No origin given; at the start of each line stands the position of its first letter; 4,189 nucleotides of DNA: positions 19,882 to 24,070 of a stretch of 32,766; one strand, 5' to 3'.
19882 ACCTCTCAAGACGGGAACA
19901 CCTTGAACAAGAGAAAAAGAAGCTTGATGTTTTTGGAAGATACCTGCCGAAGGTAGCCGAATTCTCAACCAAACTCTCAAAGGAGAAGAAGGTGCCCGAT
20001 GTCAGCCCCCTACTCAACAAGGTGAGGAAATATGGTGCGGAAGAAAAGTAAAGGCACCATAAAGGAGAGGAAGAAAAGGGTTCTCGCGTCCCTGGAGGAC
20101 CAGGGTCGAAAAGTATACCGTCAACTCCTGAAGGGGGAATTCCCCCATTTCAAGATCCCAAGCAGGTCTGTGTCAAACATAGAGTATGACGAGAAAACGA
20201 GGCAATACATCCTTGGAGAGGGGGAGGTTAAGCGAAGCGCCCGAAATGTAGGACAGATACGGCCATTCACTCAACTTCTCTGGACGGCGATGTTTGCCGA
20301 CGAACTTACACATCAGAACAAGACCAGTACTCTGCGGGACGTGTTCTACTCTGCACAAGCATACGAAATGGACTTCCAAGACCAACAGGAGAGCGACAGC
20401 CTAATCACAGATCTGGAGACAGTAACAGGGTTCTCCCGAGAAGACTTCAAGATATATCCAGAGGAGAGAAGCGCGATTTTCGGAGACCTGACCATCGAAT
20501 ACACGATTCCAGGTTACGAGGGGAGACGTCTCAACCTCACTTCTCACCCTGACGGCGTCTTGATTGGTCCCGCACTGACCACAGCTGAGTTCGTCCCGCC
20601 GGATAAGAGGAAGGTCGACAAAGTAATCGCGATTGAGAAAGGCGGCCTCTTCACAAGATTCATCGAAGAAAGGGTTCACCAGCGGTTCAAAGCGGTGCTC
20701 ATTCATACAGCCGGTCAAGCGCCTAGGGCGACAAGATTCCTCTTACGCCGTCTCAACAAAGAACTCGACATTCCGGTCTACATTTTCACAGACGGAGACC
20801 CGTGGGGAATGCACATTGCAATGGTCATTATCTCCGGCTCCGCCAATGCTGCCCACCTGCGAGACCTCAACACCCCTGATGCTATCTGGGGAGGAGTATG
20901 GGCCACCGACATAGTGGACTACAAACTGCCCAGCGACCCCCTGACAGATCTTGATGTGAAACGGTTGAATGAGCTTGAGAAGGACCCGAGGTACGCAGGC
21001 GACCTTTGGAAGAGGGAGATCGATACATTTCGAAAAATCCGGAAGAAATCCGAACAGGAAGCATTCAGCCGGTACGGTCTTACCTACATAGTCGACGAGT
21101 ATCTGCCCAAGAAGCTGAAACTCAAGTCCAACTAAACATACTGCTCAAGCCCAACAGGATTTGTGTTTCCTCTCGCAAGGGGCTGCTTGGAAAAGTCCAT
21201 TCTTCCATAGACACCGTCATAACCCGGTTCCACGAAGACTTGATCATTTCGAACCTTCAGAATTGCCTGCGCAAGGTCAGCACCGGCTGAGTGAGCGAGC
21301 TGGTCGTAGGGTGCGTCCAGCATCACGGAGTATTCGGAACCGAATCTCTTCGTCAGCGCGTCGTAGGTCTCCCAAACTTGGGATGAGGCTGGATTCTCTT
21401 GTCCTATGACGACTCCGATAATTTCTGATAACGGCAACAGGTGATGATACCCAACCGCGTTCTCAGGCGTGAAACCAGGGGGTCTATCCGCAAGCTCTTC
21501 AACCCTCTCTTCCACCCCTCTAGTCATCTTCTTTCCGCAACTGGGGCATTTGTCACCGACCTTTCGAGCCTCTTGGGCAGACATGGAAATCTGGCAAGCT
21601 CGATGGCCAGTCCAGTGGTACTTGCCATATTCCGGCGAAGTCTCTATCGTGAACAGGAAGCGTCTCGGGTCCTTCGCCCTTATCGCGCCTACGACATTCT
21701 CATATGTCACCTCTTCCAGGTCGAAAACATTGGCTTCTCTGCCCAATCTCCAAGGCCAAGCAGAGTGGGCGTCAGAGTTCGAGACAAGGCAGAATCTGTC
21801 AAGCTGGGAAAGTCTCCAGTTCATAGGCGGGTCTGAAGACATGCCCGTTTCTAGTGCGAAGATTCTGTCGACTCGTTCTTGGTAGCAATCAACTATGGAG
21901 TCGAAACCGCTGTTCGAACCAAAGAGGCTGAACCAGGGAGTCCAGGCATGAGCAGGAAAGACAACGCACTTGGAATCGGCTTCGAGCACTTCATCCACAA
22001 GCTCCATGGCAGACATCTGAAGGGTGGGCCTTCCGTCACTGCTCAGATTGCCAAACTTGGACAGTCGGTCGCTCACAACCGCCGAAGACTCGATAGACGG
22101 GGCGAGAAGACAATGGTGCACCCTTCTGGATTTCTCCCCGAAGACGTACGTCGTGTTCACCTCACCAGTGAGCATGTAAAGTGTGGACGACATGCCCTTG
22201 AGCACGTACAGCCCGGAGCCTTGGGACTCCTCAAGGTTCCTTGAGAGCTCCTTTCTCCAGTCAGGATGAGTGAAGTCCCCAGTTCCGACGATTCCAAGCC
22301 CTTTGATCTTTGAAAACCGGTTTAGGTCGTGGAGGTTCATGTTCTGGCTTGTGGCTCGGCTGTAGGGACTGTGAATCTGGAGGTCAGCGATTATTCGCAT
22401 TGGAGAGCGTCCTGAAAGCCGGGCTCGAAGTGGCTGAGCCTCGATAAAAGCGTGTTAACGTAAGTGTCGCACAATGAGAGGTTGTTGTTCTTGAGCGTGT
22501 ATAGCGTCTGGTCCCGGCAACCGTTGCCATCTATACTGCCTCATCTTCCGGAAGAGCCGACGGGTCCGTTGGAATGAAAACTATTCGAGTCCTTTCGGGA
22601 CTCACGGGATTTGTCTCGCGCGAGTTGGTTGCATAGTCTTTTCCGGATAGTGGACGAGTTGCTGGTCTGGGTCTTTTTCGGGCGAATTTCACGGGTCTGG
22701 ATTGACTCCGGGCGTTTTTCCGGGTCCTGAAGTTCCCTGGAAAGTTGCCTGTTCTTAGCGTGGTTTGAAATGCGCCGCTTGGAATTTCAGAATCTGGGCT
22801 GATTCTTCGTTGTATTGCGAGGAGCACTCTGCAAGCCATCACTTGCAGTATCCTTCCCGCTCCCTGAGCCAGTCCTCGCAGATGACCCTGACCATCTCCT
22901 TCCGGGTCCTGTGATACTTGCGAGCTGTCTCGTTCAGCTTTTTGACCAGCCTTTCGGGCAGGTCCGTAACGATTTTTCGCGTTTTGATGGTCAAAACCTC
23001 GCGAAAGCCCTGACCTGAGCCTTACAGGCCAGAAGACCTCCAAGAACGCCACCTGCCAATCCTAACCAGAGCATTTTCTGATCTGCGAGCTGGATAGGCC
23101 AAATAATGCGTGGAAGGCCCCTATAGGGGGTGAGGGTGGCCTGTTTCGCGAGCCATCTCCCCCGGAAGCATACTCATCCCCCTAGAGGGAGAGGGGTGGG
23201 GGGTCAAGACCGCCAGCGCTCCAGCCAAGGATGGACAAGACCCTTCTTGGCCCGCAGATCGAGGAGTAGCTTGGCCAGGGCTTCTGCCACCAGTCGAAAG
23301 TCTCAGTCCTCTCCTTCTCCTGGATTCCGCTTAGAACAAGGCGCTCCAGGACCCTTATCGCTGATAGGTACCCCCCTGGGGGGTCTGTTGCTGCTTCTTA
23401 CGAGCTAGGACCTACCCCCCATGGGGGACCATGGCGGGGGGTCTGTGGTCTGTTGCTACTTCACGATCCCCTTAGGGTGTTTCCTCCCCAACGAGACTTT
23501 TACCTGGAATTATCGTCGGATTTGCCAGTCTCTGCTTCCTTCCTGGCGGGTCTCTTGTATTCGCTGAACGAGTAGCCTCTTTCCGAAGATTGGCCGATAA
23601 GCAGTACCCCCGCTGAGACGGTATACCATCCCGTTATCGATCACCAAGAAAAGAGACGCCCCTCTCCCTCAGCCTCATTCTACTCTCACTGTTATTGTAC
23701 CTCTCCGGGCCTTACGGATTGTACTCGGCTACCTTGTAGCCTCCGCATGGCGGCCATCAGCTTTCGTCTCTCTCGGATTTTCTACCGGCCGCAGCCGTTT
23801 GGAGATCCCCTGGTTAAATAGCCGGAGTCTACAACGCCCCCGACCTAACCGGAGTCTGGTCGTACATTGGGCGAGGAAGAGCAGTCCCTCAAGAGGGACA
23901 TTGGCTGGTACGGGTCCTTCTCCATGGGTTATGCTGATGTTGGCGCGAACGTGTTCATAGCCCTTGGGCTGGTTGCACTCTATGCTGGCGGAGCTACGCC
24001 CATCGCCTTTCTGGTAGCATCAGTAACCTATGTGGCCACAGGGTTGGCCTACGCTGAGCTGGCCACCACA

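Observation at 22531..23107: Unannotated overlap-coupled mini-operon (27-aa hydrophobic peptide, RHH protein, basic 102-aa ORF) upstream of endoQ in the window's only large gap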

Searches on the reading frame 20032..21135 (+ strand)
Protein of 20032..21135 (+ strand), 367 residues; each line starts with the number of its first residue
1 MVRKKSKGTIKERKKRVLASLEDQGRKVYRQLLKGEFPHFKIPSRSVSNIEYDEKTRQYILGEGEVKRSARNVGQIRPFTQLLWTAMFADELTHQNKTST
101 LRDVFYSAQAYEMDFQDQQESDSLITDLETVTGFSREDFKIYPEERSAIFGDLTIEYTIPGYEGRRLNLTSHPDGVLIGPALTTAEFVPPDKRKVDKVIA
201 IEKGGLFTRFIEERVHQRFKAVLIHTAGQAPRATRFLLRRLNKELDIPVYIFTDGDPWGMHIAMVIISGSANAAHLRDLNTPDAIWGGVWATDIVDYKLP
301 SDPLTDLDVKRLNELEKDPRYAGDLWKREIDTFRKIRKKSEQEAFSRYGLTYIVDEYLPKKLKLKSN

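Call 7: search_protein_families(library=pfam, proteins=[window:20032-21135:+], max_evalue=1)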
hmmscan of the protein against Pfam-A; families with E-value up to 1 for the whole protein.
window:20032-21135:+ (367 aa): 4 families
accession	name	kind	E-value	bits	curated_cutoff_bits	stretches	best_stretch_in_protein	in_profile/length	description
PF21180.3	TOP6A-Spo11_Toprim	-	2.7e-49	167.9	24.1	1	198-362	2-170/170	Topoisomerase 6 subunit A/Spo11, Toprim domain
PF04406.19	TP6A_N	-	2.4e-15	56.6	26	1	78-141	2-62/62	Type IIB DNA topoisomerase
PF23947.1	DUF7281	-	0.0049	16.9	27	1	193-265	38-112/183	Domain of unknown function (DUF7281)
PF01751.28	Toprim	-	0.19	12.3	23.1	1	238-267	49-77/96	Toprim domain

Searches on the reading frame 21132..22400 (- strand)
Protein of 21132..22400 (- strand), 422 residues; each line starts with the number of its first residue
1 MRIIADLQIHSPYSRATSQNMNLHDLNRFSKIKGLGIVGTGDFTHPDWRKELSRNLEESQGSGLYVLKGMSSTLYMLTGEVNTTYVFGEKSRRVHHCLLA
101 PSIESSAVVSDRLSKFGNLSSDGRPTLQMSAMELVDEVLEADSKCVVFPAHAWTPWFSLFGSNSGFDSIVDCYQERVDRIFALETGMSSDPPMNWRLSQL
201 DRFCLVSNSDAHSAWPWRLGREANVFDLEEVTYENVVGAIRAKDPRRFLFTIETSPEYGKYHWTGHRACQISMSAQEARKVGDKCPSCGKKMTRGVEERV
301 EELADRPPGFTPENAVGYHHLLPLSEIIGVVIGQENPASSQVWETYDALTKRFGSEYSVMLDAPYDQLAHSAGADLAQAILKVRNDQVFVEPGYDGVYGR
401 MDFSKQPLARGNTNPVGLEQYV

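Call 7: search_protein_families(library=pfam, proteins=[window:21132-22400:-], max_evalue=1)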
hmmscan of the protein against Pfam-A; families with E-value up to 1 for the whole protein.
window:21132-22400:- (422 aa): 1 family
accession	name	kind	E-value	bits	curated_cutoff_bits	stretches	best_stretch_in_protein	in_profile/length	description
PF13263.12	PHP_C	-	0.027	14.4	21.3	1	204-243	17-54/56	PHP-associated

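Call 9: find_related_loci(query=window:21132-22400:-, collection=genome_contigs, flank=6000)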
Query window:21132-22400:- (422 aa) in genome_contigs; peptide patterns used: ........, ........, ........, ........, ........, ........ (x = any residue, [..] = any of these).
600 stretches matched a pattern (row limit reached: there are more); 597 encode a relative of the query (tblastn E <= 1e-3); the best 80 are kept; 80 distinct loci.
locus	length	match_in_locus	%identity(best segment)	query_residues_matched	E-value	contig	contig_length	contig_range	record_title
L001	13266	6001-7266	70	1-422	0e+0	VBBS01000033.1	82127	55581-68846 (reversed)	MAG: Candidatus Bathyarchaeota archaeon isolate BA_24 14_0903_09_30cm_scaffold_48, whole genome shotgun sequence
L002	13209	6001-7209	59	1-401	7e-173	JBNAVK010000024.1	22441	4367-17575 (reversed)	MAG: Candidatus Bathyarchaeales archaeon isolate Kamch4342-D-MF-036 bin74.fa-24, whole genome shotgun sequence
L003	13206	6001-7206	59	1-400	2e-169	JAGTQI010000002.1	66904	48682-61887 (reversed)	MAG: Candidatus Bathyarchaeota archaeon isolate DGJ8_bin_44_34 DGJ8_bin_44_34_scaffold_125_curated, whole genome shotgun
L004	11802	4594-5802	59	1-401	2e-169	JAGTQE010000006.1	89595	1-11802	MAG: Candidatus Bathyarchaeota archaeon isolate JZ_bin_36.2 JZ_bin_36.2_NODE_6, whole genome shotgun sequence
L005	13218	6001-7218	58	3-406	2e-168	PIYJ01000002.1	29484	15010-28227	MAG: Candidatus Bathyarchaeota archaeon isolate M10_bin190 bin1901_scaffold485, whole genome shotgun sequence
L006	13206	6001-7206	59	1-400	2e-168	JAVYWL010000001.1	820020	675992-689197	MAG: Candidatus Bathyarchaeia archaeon isolate DRTY-2_202007_bins_32 DRTY-2_202007_bins_32_scaffold_1, whole genome shot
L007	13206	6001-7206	58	1-400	3e-168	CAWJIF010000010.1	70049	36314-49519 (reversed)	MAG: Candidatus Bathyarchaeota archaeon isolate MFD03726.bin.2.66 genome assembly, contig: contig_61706, whole genome sh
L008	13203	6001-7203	60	3-401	8e-168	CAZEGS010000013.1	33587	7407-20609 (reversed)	MAG TPA_asm: uncultured Candidatus Bathyarchaeia archaeon isolate binchicken_co6_533 genome assembly, contig: NODE_952_l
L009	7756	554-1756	58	1-399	1e-166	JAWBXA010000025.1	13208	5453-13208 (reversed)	MAG: Candidatus Bathyarchaeia archaeon isolate JZ-1_201803_bins_76 JZ-1_201803_bins_76_scaffold_26, whole genome shotgun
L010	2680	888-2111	58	1-406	2e-177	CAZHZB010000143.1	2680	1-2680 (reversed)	MAG TPA_asm: uncultured Candidatus Bathyarchaeia archaeon isolate binchicken_co33_410 genome assembly, contig: NODE_7372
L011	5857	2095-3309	57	1-403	9e-169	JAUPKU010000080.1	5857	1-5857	MAG: Thermoproteota archaeon isolate erpe_2018_pw_0hr_WHONDRS-PP48-000085_B_bin.57 scaffold_560637, whole genome shotgun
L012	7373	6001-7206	57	1-400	4e-166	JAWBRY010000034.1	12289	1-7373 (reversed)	MAG: Candidatus Bathyarchaeia archaeon isolate JZ-1_201705_bins_87 JZ-1_201705_bins_87_scaffold_34, whole genome shotgun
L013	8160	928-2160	57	1-409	6e-166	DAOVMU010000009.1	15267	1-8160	MAG TPA_asm: Candidatus Bathyarchaeota archaeon isolate CSMAG_1479 CSMAG_1479_k141_769082_length_15267_cov_17.0000, whol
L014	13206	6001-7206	57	1-400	1e-165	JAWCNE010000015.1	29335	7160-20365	MAG: Candidatus Bathyarchaeia archaeon isolate JZ-2_201709_bins_121 JZ-2_201709_bins_121_scaffold_15, whole genome shotg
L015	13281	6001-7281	55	1-421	2e-165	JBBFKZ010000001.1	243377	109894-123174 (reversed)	MAG: Candidatus Bathyarchaeia archaeon isolate Uz-U4-12 NODE_1_length_243377_cov_5.380321, whole genome shotgun sequence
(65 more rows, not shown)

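Call 12: find_encoding_contigs(protein=window:21132-22400:-, flank=4000)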
Protein window:21132-22400:- (422 aa): no gene with exactly this product is on record in the collection.

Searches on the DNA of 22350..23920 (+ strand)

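Call 6: search_rna_families(source=window, start=22350, end=23920, threshold=evalue, max_evalue=10, show_alignments=3)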
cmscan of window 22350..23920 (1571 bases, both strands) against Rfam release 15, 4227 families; matches with E-value up to 10: 4.
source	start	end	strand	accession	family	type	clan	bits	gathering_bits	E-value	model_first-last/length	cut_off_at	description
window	22358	22441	+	RF02976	Flavobacterium-1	Gene; sRNA;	-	16.8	58.9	3.9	1-121/121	no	Flavobacterium-1 RNA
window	23371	23429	+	RF00921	mir-665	Gene; miRNA;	-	16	52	9.9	1-72/72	no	mir-665 microRNA precursor family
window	23461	23567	+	RF00519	suhB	Gene; sRNA;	CL00108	14.9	41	6.1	1-77/77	no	Makes More Granules Regulator RNA (mmgR)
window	23368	23411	+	RF01762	whalefall-1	Gene; sRNA;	-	12.5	37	8.6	1-56/56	no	Whalefall-1 RNA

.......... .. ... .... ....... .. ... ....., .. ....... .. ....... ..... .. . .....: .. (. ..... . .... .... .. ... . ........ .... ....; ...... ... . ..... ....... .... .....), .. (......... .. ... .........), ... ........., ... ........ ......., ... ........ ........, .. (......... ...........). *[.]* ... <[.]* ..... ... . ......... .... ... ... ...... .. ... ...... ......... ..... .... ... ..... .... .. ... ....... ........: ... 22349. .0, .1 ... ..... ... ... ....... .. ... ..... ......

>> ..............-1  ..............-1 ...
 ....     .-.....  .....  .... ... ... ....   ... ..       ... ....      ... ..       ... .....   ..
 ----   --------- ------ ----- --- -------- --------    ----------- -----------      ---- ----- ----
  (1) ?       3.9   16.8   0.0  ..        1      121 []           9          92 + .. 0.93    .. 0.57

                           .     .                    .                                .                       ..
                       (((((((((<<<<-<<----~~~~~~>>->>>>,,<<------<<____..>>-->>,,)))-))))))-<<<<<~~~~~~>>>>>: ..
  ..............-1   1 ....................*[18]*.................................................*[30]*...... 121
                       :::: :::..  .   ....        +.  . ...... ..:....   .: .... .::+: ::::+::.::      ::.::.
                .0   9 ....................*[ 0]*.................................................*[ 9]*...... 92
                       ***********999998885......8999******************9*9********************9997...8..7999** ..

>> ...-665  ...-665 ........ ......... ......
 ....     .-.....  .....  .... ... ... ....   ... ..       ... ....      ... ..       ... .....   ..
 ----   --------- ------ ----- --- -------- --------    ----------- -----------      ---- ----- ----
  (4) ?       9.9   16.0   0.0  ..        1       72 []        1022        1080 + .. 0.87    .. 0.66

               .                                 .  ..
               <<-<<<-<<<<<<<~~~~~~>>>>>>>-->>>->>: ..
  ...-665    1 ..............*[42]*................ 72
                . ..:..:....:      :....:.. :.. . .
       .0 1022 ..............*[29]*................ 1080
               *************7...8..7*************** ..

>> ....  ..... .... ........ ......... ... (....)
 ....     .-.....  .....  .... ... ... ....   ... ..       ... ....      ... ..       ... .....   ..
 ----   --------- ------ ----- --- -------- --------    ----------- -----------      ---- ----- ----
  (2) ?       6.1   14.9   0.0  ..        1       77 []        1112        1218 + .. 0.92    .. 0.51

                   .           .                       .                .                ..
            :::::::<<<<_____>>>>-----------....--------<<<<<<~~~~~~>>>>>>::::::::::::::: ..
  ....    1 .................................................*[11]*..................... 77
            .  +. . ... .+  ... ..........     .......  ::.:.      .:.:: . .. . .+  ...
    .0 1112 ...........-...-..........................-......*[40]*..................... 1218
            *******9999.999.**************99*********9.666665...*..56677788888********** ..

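Call 46: search_dna_similar(query=window:22401-23866:+, collection=plasmids, mode=distant, max_evalue=0.01)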
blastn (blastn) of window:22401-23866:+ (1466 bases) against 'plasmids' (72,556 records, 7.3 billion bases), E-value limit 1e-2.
No match.

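Call 47: search_dna_similar(query=window:22401-23866:+, collection=phages, mode=distant, max_evalue=0.01)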
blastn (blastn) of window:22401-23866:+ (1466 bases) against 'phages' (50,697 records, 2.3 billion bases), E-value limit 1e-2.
No match.

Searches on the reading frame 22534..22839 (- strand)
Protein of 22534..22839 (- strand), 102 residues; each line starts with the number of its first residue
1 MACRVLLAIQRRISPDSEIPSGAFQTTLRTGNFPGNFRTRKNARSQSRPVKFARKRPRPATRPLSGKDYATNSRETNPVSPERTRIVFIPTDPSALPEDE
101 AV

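Call 7: search_protein_families(library=pfam, proteins=[window:22534-22839:-], max_evalue=1)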
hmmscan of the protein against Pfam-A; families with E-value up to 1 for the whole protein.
seq(102 aa): 0 families

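Call 30: find_homologous_proteins(query=window:22534-22839:-, max_evalue=1)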
Query seq(102 aa) (102 aa): 1 proteins with E <= 1 among 1 candidates.
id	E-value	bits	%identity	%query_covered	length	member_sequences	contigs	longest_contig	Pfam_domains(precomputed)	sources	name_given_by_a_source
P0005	1.6e-57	210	99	100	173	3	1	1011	-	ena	-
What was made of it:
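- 22531..22839 (-): 102-codon ORF (ORF102). It reads from the vestigial coupled ATG into strain-specific sequence and is most likely not a gene. Its only database hit is the same strain (P0005, 99% identity) among 5.8 billion clusters (call 30).
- ORF102 has no homolog outside its strain (call 30).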

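Call 64: search_protein_families(library=phrogs, proteins=[window:22534-22839:-], max_evalue=0.1)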
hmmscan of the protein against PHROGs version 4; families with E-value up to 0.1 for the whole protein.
seq(102 aa): 0 families

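Call 65: search_protein_families(library=padloc, proteins=[window:22534-22839:-], max_evalue=0.1)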
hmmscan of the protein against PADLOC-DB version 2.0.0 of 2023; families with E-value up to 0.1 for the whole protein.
seq(102 aa): 0 families
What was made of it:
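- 22531..22839 (-): It has no Pfam, PHROG or PADLOC hit (calls 7, 64, 65).
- Closest known: RHH antitoxins of type II toxin-antitoxin systems. Different: ORF102 and the peptide hit no toxin or defence family (calls 7, 65).
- No toxin or defence family is hit (calls 7, 64, 65).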

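Call 78: search_protein_families(library=pfam, proteins=[L154:464-850:+], max_evalue=0.1)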
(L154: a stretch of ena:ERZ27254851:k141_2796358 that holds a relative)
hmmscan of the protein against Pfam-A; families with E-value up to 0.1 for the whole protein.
L154:464-850:+ (128 aa): 0 families
